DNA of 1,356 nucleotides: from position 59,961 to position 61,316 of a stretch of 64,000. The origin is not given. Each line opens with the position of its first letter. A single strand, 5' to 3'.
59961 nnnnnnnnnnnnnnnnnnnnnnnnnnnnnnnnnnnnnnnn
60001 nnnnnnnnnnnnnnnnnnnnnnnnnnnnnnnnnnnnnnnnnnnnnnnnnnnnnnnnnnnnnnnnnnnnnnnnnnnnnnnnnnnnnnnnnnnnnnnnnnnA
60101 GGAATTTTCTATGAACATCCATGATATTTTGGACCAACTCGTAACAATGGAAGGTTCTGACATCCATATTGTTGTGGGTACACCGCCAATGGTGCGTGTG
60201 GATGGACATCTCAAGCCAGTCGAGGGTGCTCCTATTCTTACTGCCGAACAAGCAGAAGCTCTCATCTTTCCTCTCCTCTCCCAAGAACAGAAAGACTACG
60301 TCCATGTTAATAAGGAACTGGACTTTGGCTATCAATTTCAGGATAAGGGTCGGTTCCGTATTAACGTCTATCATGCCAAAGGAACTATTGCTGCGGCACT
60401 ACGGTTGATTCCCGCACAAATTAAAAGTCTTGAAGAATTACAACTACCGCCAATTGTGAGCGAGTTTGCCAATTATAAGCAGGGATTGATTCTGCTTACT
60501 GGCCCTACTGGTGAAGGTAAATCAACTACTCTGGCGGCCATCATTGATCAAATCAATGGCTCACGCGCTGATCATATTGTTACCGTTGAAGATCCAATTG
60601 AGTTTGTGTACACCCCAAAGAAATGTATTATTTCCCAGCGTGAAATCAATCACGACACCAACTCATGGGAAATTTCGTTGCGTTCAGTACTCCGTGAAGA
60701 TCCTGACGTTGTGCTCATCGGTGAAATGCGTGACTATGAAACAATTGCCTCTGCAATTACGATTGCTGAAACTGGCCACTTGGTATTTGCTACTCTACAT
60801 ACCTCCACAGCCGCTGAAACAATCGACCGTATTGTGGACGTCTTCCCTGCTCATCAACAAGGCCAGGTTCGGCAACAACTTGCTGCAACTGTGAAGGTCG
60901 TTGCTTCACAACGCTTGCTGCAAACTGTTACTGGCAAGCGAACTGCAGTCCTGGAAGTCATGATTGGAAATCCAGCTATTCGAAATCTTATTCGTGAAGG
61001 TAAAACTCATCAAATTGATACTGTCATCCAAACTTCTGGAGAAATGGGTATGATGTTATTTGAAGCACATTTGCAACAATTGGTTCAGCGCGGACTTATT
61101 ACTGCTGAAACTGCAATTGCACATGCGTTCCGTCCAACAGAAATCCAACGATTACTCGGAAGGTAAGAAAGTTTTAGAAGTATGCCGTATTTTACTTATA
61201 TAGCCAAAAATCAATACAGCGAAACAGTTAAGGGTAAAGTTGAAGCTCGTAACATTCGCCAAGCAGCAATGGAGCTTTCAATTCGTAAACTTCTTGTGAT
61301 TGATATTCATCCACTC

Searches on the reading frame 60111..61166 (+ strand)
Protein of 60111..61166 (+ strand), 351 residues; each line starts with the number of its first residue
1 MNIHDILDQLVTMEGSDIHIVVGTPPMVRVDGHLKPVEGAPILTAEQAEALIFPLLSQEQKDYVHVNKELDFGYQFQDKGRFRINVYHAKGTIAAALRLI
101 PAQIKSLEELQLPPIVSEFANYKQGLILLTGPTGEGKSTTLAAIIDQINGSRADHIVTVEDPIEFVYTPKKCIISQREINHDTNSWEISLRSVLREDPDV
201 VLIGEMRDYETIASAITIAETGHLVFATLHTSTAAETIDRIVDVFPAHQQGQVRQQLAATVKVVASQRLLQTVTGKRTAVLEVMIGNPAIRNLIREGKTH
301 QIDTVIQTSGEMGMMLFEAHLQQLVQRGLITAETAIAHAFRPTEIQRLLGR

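Call 96: search_protein_families(library=pfam, proteins=[window:60111-61166:+], max_evalue=0.001)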
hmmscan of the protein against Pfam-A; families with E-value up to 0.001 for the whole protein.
window:60111-61166:+ (351 aa): 4 families
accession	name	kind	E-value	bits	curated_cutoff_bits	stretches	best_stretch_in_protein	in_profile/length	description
PF00437.27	T2SSE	-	6.8e-42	143.9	24.9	1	78-272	90-280/370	Type II/IV secretion system protein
PF13401.12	AAA_22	-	0.00016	22.4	27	1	123-181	4-52/130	AAA domain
PF13514.12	AAA_27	-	0.00027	21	22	0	118-148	20-50/206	AAA domain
PF25199.1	nSTAND_NTPase5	-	0.00029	21.1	34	1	117-162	34-79/145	Novel STAND NTPase 5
